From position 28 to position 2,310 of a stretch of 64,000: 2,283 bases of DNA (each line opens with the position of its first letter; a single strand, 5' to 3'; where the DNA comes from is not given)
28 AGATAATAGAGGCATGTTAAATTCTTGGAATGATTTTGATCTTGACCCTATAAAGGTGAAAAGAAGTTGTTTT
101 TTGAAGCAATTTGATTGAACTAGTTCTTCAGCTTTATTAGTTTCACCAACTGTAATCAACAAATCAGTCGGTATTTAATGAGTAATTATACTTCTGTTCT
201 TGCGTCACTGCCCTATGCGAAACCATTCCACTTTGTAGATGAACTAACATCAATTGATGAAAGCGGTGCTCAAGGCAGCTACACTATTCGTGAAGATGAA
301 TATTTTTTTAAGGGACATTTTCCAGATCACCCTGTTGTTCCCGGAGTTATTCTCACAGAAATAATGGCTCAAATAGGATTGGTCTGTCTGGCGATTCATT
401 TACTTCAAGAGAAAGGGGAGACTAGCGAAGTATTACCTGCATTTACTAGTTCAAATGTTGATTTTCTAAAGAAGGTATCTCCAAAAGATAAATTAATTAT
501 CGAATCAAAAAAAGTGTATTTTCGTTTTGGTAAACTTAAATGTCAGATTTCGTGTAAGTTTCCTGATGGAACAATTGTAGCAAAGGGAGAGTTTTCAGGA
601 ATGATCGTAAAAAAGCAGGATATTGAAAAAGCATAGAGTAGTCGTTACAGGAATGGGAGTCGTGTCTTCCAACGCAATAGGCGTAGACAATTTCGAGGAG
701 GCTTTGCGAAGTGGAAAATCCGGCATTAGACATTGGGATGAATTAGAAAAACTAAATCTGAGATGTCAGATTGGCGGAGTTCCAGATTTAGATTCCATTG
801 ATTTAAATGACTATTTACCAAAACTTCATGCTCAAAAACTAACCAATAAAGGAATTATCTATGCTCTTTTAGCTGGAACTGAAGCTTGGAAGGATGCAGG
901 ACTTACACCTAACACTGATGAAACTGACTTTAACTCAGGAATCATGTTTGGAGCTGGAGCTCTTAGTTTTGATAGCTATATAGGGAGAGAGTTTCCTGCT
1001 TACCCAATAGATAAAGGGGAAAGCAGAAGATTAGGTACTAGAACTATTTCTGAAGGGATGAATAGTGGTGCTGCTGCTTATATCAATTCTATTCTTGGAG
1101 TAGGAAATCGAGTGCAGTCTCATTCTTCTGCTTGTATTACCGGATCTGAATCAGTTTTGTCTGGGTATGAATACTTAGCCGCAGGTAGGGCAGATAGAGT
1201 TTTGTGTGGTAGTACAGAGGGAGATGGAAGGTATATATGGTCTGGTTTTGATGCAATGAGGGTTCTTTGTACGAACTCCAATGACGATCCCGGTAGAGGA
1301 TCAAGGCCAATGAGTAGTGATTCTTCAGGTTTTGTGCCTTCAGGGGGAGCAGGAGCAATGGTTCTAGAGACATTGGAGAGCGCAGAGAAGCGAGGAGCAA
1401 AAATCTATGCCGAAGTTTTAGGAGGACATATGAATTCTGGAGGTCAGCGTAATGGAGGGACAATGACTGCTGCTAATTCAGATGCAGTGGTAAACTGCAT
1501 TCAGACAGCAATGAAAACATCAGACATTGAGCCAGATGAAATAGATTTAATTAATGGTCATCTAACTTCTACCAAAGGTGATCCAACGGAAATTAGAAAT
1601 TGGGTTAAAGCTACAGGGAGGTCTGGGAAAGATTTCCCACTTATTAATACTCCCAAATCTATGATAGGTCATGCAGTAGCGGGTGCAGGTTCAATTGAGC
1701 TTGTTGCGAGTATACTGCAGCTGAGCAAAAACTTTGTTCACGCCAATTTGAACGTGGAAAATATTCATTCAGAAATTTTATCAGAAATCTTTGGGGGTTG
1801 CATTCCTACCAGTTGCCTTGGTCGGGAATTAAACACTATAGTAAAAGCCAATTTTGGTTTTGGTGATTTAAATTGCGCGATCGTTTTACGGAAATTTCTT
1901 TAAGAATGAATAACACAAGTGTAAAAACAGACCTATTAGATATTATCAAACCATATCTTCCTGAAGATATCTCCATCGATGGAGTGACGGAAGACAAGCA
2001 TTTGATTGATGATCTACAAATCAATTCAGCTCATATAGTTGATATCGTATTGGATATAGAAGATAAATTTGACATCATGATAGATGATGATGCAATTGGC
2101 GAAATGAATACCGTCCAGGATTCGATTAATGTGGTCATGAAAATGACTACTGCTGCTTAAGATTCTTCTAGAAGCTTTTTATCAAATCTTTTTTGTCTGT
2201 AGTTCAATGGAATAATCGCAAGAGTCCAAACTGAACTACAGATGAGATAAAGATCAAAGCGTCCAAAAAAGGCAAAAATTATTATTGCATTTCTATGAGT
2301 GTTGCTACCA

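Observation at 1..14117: Composite lipid / phosphonate island of at least 14 kb: an AEP core flanked by lipid head-group enzymes and by glycan phosphotransferases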

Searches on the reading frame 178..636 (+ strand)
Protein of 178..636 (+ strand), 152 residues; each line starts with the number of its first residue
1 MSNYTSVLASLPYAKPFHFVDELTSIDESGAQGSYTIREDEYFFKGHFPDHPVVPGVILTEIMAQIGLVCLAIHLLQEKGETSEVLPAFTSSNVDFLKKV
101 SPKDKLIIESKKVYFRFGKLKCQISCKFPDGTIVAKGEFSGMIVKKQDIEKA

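Call 3: search_protein_families(library=pfam, proteins=[window:178-636:+], max_evalue=0.001)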
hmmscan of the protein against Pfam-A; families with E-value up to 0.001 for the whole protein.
window:178-636:+ (152 aa): 1 family
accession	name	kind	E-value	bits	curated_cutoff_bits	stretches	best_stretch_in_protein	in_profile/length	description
PF07977.19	FabA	-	3e-17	63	23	1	11-109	1-107/138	FabA-like domain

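Call 7: search_protein_families(library=ncbifam, proteins=[window:178-636:+], max_evalue=0.001)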
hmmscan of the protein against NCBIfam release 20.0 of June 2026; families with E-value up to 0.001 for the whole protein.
window:178-636:+ (152 aa): 6 families
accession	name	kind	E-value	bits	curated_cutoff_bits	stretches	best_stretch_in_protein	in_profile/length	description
NF009667.0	PRK13188.1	equivalog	4.1e-22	78.5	465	1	6-147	325-463/464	bifunctional UDP-3-O-[3-hydroxymyristoyl] N-acetylglucosamine deacetylase/3-hydroxyacyl-ACP dehydratase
TIGR01750.1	fabZ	equivalog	3.6e-21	75.5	155.15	1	6-142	5-140/141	3-hydroxyacyl-ACP dehydratase FabZ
NF000582.1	PRK00006.1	equivalog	5.5e-21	74.9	113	1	5-141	3-135/137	3-hydroxyacyl-ACP dehydratase FabZ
NF003509.0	PRK05174.1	equivalog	6e-08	32.7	124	1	16-137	33-152/172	bifunctional 3-hydroxydecanoyl-ACP dehydratase/trans-2-decenoyl-ACP isomerase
TIGR01749.1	fabA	equivalog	2.6e-06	27.5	238.15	1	29-109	50-124/169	3-hydroxyacyl-[acyl-carrier-protein] dehydratase FabA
NF058663.1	cispen_cyc_AmcE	equivalog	0.00011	22.2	140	1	36-117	39-117/153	cispentacin biosynthesis cyclizing decarboxylase AmcE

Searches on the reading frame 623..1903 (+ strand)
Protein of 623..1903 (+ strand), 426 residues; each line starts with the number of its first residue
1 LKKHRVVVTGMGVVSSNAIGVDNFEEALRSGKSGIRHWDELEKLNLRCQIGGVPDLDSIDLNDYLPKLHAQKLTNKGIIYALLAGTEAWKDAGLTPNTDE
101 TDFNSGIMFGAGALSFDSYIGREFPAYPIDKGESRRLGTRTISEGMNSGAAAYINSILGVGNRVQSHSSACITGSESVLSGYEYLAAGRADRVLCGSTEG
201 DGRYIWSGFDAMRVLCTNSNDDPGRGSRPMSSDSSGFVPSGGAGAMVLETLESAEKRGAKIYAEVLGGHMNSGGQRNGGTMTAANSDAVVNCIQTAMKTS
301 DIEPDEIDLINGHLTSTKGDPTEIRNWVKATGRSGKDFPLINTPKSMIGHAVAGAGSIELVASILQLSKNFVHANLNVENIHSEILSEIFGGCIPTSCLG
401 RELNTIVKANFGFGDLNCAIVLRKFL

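Call 3: search_protein_families(library=pfam, proteins=[window:623-1903:+], max_evalue=0.001)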
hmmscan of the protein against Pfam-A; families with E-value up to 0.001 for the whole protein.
window:623-1903:+ (426 aa): 2 families
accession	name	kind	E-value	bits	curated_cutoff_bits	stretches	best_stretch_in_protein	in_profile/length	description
PF00109.32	ketoacyl-synt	-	1.8e-25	90.5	20.8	1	4-254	2-252/252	Beta-ketoacyl synthase, N-terminal domain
PF02801.28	Ketoacyl-synt_C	-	4.2e-23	82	20.8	1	262-379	1-119/119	Beta-ketoacyl synthase, C-terminal domain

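Call 7: search_protein_families(library=ncbifam, proteins=[window:623-1903:+], max_evalue=0.001)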
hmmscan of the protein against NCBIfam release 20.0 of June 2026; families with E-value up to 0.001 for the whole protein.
window:623-1903:+ (426 aa): 20 families
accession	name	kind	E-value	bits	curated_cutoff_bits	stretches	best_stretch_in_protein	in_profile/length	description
TIGR03150.1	fabF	equivalog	4.3e-74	249.6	493.75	1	4-423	1-407/407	beta-ketoacyl-ACP synthase II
NF005589.0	PRK07314.1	subfamily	6.8e-74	249.1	387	1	1-425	1-412/413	beta-ketoacyl-ACP synthase II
NF005935.0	PRK07967.1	equivalog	8.5e-69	232.3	630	1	4-425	2-404/406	beta-ketoacyl-ACP synthase I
NF004970.0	PRK06333.1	subfamily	3.5e-66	223.8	525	1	1-425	1-422/424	beta-ketoacyl-ACP synthase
NF005490.0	PRK07103.1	equivalog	3e-52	178.1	445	1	2-424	2-412/414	polyketide beta-ketoacyl:acyl carrier protein synthase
NF006434.0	PRK08722.1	equivalog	3.5e-49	167.8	759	1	1-425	1-414/414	beta-ketoacyl-ACP synthase II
NF006587.0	PRK09116.1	equivalog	1.7e-47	162.1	470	1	4-425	2-407/408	beta-ketoacyl-ACP synthase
NF006274.0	PRK08439.1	equivalog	2.3e-47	161.7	621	1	4-424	2-405/406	beta-ketoacyl-ACP synthase II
NF005916.1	PRK07910.1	equivalog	1.4e-45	156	560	1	5-423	13-416/418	KasA/KasB family beta-ketoacyl-ACP synthase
NF005076.0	PRK06501.1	equivalog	3.9e-45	154.5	629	1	6-423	13-421/425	beta-ketoacyl-ACP synthase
NF004618.0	PRK05952.1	equivalog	4.1e-30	104.9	455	1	5-424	3-382/384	beta-ketoacyl-ACP synthase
NF058662.1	cispenta_AmcF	equivalog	1.9e-27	96.3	325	1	157-422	115-367/369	cispentacin biosynthesis acyltransferase subunit AmcF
NF040607.1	mycolic_Pks13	equivalog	4.8e-22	77.3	2100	1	228-378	324-475/1680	polyketide synthase Pks13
NF045894.1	PKS_plus_SDR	equivalog_domain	1.4e-20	72.6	1740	1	227-384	224-382/1515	type I polyketide synthase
NF006618.0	PRK09185.1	subfamily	1.6e-17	63.6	407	1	150-423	140-391/394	beta-ketoacyl-ACP synthase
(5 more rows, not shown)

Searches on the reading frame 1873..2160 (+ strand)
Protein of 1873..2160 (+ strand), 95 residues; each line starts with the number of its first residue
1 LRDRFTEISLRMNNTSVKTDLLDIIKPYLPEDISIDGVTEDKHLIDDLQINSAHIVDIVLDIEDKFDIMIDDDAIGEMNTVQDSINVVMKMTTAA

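Call 3: search_protein_families(library=pfam, proteins=[window:1873-2160:+], max_evalue=0.001)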
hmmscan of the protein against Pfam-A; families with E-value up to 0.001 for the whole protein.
window:1873-2160:+ (95 aa): 0 families

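Call 7: search_protein_families(library=ncbifam, proteins=[window:1873-2160:+], max_evalue=0.001)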
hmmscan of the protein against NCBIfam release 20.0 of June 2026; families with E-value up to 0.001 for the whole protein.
window:1873-2160:+ (95 aa): 13 families
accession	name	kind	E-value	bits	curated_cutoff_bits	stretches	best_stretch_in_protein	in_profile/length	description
NF040636.1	AcpM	exception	6.2e-12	45.4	146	1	33-93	20-80/93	meromycolate extension acyl carrier protein AcpM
NF002147.0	PRK00982.1-1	equivalog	7.3e-12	45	84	1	17-91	8-80/83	acyl carrier protein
NF002148.0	PRK00982.1-2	subfamily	2.8e-11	43.1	71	1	32-90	18-76/79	acyl carrier protein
NF002150.0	PRK00982.1-4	subfamily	1.3e-10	41.3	66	1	21-90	10-77/80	acyl carrier protein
TIGR00517.1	acyl_carrier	equivalog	4.6e-09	36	70.45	1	32-89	17-74/77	acyl carrier protein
NF002151.0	PRK00982.1-5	equivalog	1e-08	35.2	92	1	33-90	18-75/78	acyl carrier protein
NF009104.0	PRK12449.1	equivalog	1.1e-08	34.8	70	1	17-90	6-77/80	acyl carrier protein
NF002149.0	PRK00982.1-3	equivalog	2.8e-08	33.6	106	1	33-90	18-75/78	acyl carrier protein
NF006031.0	PRK08172.1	equivalog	4e-08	33.8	76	1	34-91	20-77/82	acyl carrier protein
NF005079.0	PRK06508.1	equivalog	5.2e-06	26.8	83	1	31-71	16-56/93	acyl carrier protein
NF003757.0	PRK05350.1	equivalog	1.4e-05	25.2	65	1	19-93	5-81/83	acyl carrier protein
NF004533.0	PRK05883.1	equivalog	1.4e-05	24.8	72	1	12-83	19-88/100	acyl carrier protein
NF058660.1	cispen_ACP_AmcB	equivalog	0.00047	20.3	80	1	24-88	9-75/80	cispentacin biosynthesis acyl carrier protein AmcB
